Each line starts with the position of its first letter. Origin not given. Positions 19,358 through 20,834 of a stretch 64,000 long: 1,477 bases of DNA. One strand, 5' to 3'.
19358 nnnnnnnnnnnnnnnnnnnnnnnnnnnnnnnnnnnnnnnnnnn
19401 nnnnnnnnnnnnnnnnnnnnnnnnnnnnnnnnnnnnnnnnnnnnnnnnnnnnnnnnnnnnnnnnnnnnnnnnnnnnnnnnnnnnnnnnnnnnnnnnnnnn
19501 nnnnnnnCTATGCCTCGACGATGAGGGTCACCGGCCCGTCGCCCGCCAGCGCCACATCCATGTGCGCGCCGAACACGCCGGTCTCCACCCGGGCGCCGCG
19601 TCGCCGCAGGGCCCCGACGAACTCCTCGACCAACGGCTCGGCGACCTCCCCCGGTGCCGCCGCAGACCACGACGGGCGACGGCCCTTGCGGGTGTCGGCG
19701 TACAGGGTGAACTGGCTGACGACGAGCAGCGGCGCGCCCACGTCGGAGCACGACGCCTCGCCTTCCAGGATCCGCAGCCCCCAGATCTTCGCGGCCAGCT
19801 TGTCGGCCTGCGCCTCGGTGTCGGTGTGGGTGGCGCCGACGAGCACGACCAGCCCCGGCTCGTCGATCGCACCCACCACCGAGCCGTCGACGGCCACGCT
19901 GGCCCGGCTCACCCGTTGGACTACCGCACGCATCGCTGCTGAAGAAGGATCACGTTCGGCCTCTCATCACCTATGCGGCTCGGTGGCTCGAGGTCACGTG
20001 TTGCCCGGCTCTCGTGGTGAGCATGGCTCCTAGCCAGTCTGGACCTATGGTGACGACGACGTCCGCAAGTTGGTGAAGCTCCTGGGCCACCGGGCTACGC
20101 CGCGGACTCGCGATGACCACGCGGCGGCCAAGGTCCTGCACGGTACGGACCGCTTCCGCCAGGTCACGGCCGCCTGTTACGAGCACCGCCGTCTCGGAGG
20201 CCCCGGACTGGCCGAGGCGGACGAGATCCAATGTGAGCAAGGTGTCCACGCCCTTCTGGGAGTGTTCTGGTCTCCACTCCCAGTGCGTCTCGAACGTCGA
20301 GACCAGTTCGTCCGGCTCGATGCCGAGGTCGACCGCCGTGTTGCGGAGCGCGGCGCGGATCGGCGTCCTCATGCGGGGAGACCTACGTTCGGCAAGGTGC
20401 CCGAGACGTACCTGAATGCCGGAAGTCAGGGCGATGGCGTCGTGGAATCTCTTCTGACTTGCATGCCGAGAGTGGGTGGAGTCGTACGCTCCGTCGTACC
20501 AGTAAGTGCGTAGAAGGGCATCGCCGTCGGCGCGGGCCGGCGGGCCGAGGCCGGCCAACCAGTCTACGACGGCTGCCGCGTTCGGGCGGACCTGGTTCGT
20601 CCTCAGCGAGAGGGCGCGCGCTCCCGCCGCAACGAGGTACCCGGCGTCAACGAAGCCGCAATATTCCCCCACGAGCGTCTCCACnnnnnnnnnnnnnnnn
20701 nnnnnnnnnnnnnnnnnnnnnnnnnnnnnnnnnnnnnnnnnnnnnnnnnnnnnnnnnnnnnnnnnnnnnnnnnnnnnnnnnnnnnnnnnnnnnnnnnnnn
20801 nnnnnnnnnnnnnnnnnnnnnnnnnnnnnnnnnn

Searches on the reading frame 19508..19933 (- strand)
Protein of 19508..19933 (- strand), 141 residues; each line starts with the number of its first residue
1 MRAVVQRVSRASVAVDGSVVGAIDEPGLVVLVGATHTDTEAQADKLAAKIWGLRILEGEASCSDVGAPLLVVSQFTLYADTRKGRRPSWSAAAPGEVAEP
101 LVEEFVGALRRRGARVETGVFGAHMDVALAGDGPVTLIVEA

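Call 76: search_protein_families(library=pfam, proteins=[window:19508-19933:-], max_evalue=0.00001)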
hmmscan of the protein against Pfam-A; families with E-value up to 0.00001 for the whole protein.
window:19508-19933:- (141 aa): 1 family
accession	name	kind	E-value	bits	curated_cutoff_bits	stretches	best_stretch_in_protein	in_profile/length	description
PF02580.21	Tyr_Deacylase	-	1.7e-49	168.3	25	1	2-140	1-144/144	D-Tyr-tRNA(Tyr) deacylase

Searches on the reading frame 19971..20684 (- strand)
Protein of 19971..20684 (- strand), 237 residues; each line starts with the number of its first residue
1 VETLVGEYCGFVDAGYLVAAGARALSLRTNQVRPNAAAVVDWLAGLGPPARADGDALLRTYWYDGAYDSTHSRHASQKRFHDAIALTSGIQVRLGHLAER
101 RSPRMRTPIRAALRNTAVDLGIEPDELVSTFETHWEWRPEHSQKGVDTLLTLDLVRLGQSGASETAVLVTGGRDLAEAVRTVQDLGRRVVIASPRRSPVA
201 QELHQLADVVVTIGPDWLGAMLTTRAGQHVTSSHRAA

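Call 76: search_protein_families(library=pfam, proteins=[window:19971-20684:-], max_evalue=0.00001)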
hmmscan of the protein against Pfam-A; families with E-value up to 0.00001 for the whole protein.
window:19971-20684:- (237 aa): 1 family
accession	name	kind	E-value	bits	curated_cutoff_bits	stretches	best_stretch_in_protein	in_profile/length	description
PF01936.24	NYN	-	3e-08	34.7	24.2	1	101-212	71-143/145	NYN domain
